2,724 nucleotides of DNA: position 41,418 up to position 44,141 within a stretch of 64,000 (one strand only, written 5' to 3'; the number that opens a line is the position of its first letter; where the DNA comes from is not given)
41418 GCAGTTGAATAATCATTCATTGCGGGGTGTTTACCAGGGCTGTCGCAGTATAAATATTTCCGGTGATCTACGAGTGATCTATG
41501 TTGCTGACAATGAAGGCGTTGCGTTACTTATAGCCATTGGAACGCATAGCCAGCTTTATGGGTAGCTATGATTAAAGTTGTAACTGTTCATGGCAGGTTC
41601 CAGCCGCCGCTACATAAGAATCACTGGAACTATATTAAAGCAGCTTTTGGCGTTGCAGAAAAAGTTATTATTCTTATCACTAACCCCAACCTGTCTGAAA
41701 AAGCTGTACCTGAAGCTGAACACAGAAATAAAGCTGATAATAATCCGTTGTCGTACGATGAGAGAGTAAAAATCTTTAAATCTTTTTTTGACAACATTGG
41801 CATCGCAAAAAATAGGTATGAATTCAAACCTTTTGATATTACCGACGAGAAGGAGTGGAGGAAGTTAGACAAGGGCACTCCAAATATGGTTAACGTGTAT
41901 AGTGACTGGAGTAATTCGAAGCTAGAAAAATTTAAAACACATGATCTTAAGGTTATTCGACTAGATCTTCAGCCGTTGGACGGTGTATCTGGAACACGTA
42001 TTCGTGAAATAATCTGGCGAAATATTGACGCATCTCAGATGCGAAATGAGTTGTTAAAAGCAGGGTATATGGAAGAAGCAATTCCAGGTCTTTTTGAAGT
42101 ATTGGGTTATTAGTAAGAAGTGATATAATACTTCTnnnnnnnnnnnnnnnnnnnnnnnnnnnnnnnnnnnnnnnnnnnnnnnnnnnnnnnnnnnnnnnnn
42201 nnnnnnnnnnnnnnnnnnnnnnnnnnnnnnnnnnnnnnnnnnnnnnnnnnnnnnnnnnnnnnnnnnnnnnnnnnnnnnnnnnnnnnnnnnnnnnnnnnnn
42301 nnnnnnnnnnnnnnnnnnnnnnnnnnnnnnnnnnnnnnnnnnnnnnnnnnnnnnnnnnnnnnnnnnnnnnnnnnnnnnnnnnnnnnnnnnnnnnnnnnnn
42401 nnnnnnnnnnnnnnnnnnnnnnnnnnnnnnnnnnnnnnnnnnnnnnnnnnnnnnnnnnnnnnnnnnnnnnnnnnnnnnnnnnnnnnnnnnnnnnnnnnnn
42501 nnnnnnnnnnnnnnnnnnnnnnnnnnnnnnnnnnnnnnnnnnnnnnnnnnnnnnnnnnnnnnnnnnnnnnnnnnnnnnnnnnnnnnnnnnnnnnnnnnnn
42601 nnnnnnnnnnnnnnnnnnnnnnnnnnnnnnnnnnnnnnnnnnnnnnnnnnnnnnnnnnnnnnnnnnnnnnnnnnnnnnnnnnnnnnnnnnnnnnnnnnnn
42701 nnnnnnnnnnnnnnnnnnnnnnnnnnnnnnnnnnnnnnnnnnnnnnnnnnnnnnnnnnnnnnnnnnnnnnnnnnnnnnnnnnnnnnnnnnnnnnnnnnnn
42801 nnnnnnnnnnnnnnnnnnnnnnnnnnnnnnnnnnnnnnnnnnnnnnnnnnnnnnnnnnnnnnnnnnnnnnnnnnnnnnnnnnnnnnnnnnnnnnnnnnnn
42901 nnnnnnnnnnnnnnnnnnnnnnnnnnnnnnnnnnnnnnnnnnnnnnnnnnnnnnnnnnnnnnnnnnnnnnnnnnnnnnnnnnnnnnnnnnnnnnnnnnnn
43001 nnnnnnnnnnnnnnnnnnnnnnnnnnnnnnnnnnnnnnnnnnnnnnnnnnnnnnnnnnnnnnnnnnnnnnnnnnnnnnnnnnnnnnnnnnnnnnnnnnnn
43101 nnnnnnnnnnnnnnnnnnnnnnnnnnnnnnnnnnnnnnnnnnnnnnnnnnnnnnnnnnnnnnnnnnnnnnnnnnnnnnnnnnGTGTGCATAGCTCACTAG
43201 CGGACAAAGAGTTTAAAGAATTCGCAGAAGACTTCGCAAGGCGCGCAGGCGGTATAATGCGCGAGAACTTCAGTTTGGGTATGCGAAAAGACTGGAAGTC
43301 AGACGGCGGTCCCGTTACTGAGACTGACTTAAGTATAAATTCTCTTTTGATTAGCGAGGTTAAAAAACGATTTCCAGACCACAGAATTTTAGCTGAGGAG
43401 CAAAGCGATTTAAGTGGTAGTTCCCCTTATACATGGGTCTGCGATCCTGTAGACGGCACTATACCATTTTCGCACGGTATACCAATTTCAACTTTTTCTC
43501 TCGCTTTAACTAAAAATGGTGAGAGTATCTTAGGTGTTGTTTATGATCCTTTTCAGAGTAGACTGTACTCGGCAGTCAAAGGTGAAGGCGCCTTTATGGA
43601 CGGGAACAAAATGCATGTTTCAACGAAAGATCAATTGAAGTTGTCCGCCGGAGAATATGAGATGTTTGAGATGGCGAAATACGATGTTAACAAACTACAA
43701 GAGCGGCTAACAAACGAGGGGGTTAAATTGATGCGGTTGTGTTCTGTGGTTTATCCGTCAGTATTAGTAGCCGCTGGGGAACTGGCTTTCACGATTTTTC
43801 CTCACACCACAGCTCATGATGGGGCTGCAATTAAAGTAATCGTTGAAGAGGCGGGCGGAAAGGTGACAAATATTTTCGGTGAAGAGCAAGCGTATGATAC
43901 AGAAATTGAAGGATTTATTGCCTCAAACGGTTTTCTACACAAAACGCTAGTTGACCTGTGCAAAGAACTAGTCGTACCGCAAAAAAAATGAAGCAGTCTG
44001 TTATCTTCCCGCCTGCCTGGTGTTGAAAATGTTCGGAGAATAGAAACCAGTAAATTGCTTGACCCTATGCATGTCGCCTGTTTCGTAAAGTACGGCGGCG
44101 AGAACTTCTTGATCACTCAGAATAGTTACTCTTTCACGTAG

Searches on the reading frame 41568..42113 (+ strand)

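Call 23: search_protein_families(library=pfam, proteins=[window:41568-42113:+], max_evalue=0.01)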
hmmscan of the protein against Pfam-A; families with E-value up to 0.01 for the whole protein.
window:41568-42113:+ (181 aa): 1 family
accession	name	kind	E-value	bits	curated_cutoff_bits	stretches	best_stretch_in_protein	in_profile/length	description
PF01467.32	CTP_transf_like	-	3e-05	24.7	21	1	8-147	3-132/133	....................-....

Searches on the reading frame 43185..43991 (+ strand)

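Call 88: search_protein_families(library=pfam, proteins=[window:43185-43991:+], max_evalue=0.001)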
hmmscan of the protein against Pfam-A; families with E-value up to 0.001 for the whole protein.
window:43185-43991:+ (268 aa): 1 family
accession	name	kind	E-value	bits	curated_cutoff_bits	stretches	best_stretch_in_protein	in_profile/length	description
PF00459.30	Inositol_P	-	1.2e-47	163.1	27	1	8-257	3-264/271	Inositol monophosphatase family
